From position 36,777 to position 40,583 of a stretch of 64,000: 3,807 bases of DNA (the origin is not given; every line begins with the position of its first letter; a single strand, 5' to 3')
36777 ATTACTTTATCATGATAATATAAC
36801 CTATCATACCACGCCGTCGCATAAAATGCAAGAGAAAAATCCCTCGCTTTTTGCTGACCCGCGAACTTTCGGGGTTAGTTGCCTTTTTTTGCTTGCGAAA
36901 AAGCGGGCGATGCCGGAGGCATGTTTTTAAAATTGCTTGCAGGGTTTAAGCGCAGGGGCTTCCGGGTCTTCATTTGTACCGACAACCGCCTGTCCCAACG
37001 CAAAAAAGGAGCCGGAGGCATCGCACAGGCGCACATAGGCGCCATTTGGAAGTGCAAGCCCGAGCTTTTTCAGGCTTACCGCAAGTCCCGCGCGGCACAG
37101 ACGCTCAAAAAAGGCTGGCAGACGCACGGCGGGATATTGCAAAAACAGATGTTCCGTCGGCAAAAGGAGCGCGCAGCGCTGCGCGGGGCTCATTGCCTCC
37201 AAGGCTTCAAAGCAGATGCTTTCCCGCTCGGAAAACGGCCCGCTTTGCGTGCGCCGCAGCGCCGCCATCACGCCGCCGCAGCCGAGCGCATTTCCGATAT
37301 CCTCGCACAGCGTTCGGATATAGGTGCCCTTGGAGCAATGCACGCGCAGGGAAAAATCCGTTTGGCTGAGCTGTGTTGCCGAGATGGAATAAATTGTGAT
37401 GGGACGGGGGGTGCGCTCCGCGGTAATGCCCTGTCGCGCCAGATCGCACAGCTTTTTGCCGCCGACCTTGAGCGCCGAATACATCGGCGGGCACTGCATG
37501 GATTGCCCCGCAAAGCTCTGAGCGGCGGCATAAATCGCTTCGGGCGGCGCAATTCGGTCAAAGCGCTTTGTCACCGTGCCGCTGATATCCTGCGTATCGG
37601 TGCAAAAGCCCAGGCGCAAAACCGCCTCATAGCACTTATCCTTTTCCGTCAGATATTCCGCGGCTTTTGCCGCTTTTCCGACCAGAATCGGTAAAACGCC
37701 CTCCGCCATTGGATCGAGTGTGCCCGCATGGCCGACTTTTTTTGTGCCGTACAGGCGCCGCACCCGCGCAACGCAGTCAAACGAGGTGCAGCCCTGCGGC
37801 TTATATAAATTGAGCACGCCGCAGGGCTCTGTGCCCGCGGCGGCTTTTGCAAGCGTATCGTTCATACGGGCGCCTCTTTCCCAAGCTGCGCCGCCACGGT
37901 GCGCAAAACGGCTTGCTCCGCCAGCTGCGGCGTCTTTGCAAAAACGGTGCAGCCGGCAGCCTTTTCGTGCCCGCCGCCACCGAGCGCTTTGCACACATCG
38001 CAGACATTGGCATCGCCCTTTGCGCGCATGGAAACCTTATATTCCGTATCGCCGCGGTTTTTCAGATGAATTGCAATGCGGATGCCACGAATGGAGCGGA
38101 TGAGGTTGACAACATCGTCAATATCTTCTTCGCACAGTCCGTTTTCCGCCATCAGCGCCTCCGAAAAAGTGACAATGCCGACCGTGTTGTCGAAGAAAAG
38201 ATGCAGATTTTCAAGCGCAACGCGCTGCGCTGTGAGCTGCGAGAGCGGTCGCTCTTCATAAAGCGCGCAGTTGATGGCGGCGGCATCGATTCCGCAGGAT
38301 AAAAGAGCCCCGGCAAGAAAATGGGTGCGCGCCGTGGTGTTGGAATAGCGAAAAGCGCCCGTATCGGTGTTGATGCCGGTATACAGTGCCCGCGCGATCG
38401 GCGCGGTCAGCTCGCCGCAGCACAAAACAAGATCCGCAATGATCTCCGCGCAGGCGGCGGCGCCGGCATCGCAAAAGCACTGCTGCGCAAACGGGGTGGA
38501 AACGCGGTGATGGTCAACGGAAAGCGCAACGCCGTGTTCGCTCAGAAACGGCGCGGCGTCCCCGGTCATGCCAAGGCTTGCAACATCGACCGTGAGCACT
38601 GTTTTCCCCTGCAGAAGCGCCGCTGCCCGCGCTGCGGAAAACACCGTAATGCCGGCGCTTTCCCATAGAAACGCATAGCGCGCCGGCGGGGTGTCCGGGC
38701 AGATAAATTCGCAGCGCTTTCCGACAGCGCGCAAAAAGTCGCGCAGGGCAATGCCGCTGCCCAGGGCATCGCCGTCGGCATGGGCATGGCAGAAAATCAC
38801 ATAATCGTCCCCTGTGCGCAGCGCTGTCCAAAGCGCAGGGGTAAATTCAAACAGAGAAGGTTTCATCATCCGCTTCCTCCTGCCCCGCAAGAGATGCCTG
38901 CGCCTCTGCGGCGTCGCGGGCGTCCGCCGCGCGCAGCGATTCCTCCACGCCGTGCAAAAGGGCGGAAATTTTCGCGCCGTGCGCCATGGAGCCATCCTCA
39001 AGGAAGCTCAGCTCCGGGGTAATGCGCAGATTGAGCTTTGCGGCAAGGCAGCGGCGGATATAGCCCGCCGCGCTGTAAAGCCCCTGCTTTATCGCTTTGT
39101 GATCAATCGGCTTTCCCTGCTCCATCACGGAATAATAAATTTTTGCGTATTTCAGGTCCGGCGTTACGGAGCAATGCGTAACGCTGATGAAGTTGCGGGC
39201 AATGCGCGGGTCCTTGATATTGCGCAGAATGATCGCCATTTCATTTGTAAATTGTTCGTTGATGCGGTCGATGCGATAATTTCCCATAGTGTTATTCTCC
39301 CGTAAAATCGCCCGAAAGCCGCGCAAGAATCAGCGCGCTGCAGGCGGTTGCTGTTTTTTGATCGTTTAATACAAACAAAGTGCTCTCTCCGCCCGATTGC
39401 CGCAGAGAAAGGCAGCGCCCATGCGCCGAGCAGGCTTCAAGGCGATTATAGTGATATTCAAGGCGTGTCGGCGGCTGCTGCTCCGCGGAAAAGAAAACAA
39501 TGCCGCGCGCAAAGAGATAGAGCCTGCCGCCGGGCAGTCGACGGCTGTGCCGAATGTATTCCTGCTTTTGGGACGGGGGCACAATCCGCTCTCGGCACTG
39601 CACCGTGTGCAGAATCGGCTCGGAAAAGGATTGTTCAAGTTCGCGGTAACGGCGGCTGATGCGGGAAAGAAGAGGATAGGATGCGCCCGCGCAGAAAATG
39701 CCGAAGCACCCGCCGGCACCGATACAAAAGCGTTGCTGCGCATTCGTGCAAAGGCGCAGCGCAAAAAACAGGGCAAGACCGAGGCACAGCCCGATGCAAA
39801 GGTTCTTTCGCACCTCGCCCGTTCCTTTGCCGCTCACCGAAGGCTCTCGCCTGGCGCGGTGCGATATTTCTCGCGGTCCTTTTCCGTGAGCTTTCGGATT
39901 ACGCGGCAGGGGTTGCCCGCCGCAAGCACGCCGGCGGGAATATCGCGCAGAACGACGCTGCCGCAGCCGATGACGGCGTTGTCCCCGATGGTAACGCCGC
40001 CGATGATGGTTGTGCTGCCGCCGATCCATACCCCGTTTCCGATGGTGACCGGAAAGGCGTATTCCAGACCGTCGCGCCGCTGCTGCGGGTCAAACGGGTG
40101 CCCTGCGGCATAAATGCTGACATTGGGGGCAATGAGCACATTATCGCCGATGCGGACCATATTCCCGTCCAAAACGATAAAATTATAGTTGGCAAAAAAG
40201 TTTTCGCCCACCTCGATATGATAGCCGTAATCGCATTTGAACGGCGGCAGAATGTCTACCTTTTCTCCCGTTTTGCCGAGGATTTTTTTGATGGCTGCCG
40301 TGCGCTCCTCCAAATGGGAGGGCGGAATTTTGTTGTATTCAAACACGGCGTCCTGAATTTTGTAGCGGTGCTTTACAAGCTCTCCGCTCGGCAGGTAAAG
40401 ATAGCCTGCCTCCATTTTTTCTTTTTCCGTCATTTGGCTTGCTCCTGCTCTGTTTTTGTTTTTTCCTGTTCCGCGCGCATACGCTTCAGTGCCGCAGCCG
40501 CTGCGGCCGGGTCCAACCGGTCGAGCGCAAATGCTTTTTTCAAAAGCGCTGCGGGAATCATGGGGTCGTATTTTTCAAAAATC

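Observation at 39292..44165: Stand-alone BrxD-like ATPase + Lhr/BrxHI-like helicase module with no other BREX/Pgl genes, located directly upstream of rbfA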

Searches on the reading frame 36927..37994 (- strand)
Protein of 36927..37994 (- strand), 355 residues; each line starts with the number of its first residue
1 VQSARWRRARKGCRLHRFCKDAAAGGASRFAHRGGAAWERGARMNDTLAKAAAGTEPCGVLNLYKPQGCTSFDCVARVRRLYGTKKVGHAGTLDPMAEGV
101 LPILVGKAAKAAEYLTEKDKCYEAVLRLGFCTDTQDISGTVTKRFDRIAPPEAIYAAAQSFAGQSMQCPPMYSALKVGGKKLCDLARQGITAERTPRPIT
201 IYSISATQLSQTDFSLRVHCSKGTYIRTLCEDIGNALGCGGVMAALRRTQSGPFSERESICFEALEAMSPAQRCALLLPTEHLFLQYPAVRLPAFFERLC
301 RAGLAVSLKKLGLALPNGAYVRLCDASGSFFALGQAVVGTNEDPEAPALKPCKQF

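Call 3: search_protein_families(library=pfam, proteins=[window:36927-37994:-], max_evalue=0.01)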
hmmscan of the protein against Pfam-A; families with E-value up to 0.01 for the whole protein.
window:36927-37994:- (355 aa): 2 families
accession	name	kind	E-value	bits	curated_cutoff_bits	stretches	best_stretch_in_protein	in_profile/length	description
PF01509.24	TruB_N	-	7.6e-52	176.1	27.3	1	79-226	1-149/149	TruB family pseudouridylate synthase (N terminal domain)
PF16198.10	TruB_C_2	-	1.4e-15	57.6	29.3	1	227-282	1-63/66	tRNA pseudouridylate synthase B C-terminal domain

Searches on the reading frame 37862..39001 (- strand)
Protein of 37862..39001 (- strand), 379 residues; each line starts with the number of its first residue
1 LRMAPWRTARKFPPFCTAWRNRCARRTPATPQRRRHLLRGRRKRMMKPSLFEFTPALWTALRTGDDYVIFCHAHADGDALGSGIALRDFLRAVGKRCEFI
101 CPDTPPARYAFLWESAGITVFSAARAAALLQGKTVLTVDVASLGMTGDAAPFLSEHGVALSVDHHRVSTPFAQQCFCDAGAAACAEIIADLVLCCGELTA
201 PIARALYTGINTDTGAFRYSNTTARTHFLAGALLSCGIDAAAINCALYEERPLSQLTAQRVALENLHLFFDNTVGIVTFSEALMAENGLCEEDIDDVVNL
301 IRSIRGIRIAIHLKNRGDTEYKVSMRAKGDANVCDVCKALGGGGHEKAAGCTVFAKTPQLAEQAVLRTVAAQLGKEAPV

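Call 3: search_protein_families(library=pfam, proteins=[window:37862-39001:-], max_evalue=0.01)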
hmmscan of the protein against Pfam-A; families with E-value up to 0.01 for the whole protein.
window:37862-39001:- (379 aa): 2 families
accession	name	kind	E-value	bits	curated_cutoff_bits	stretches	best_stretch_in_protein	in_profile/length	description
PF01368.27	DHH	-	2.6e-12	47.6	28.1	1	68-210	3-125/125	DHH family, N-terminal domain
PF02272.25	DHHA1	-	6.6e-09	36.6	25.9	1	287-355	11-85/102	DHHA1 domain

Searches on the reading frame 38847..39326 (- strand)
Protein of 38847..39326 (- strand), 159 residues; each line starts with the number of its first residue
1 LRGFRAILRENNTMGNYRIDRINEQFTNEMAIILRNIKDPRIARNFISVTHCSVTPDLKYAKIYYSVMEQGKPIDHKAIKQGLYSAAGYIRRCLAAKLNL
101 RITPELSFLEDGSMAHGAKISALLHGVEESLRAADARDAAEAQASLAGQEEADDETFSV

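Call 3: search_protein_families(library=pfam, proteins=[window:38847-39326:-], max_evalue=0.01)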
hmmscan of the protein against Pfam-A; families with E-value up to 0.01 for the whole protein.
window:38847-39326:- (159 aa): 1 family
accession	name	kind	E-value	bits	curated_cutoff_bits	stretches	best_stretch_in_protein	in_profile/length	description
PF02033.23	RBFA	-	1.4e-29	102.9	34.7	1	18-124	1-105/105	Ribosome-binding factor A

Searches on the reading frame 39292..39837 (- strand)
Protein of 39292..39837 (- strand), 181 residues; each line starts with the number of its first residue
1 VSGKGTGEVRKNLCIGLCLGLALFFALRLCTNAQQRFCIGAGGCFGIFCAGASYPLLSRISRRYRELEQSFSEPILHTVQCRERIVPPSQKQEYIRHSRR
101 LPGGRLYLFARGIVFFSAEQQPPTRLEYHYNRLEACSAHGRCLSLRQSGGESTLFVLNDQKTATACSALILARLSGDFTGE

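Call 37: search_protein_families(library=pfam, proteins=[window:39292-39837:-], max_evalue=0.001)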
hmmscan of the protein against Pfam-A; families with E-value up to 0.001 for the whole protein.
window:39292-39837:- (181 aa): 0 families

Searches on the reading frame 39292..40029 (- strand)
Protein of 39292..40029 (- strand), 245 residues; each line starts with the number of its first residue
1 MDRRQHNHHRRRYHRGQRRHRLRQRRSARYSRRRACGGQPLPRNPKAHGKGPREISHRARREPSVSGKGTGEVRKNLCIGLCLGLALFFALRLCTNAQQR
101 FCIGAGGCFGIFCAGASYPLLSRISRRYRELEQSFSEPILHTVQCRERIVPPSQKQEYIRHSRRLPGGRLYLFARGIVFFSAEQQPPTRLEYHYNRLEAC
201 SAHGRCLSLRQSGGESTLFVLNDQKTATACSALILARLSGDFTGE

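Call 3: search_protein_families(library=pfam, proteins=[window:39292-40029:-], max_evalue=0.01)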
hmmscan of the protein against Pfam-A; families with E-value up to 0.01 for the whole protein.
window:39292-40029:- (245 aa): 0 families

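Call 4: search_protein_families(library=padloc, proteins=[window:39292-40029:-], max_evalue=0.01)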
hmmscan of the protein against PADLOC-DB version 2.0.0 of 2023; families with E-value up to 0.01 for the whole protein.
window:39292-40029:- (245 aa): 0 families

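Call 5: search_protein_families(library=ncbifam, proteins=[window:39292-40029:-], max_evalue=0.01)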
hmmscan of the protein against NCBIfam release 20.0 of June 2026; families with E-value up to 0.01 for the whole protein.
window:39292-40029:- (245 aa): 0 families

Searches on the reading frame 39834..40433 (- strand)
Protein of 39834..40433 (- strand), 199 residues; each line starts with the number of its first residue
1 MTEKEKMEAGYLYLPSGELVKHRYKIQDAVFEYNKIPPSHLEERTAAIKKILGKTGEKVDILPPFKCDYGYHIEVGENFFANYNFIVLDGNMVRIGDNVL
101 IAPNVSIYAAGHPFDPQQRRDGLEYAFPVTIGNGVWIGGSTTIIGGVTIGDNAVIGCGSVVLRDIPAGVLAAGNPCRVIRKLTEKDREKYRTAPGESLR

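Call 3: search_protein_families(library=pfam, proteins=[window:39834-40433:-], max_evalue=0.01)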
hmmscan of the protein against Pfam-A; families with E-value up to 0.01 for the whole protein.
window:39834-40433:- (199 aa): 3 families
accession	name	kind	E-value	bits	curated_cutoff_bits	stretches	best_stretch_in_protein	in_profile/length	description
PF00132.30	Hexapep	-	5.6e-13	48.4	27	1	129-162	2-35/36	Bacterial transferase hexapeptide (six repeats)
PF12464.13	Mac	-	1.3e-11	45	22.1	1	6-56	1-53/53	Maltose acetyltransferase hexapeptide capping motif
PF14602.12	Hexapep_2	-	3.7e-08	33.4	27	1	128-162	1-33/34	Hexapeptide repeat of succinyl-transferase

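Call 4: search_protein_families(library=padloc, proteins=[window:39834-40433:-], max_evalue=0.01)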
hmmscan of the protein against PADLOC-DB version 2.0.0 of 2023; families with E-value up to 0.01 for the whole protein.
window:39834-40433:- (199 aa): 0 families

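Call 5: search_protein_families(library=ncbifam, proteins=[window:39834-40433:-], max_evalue=0.01)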
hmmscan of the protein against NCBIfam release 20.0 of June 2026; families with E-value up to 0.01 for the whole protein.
window:39834-40433:- (199 aa): 45 families (the best 25 are shown)
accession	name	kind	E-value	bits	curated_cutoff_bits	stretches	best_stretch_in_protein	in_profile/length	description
NF007076.0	PRK09527.1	equivalog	1.5e-57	194.3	347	1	2-190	4-193/203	galactoside O-acetyltransferase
NF007499.0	PRK10092.1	equivalog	2.9e-57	193.4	314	1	2-182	3-183/183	maltose O-acetyltransferase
NF007797.0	PRK10502.1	subfamily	2.6e-21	76.1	192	1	24-183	26-180/183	WcaF family extracellular polysaccharide biosynthesis acetyltransferase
NF038307.1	EPS_acetyl_HpsU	equivalog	3.2e-19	69.2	305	1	41-178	40-174/178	hormogonium polysaccharide biosynthesis acetyltransferase HpsU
NF007240.0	PRK09677.1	equivalog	6.5e-18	64.9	243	1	73-184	66-186/192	putative lipopolysaccharide biosynthesis O-acetyl transferase WbbJ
NF058585.1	HptprglPActTf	PfamEq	1.5e-17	63.7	300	1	91-189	76-167/172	heptaprenylglyceryl phosphate O-acetyltransferase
NF041874.1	EPS_EpsC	equivalog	1e-15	57.8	150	1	71-181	66-166/168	serine O-acetyltransferase EpsC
NF000311.1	Vat_ABCDEFH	equivalog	6.1e-15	55.3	300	1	120-186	102-168/201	Vat family streptogramin A O-acetyltransferase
TIGR03532.1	DapD_Ac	equivalog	2.8e-14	53.3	231.75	1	126-190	158-222/231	2,3,4,5-tetrahydropyridine-2,6-dicarboxylate N-acetyltransferase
TIGR03570.1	NeuD_NnaD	subfamily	3.1e-14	53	160.8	1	75-177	102-202/202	NeuD/PglB/VioB family sugar acetyltransferase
TIGR04008.1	WcaF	equivalog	1.7e-13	50.9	326.3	1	25-181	26-177/180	colanic acid biosynthesis acetyltransferase WcaF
TIGR03308.1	phn_thr-fam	hypoth_equivalog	2.6e-13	50.3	201.65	1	128-181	108-161/204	phosphonate metabolim protein, transferase hexapeptide repeat family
NF000147.1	stregram_VatF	exception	2.4e-12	46.8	400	1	119-181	111-173/221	streptogramin A O-acetyltransferase Vat(F)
NF050158.1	CarbAnhydGPos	equivalog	1.9e-11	43.9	250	1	130-189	89-150/172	gamma carbonic anhydrase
NF033468.1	stregram_VatI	exception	2.8e-11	43.6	415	1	130-182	114-166/208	streptogramin A O-acetyltransferase Vat(I)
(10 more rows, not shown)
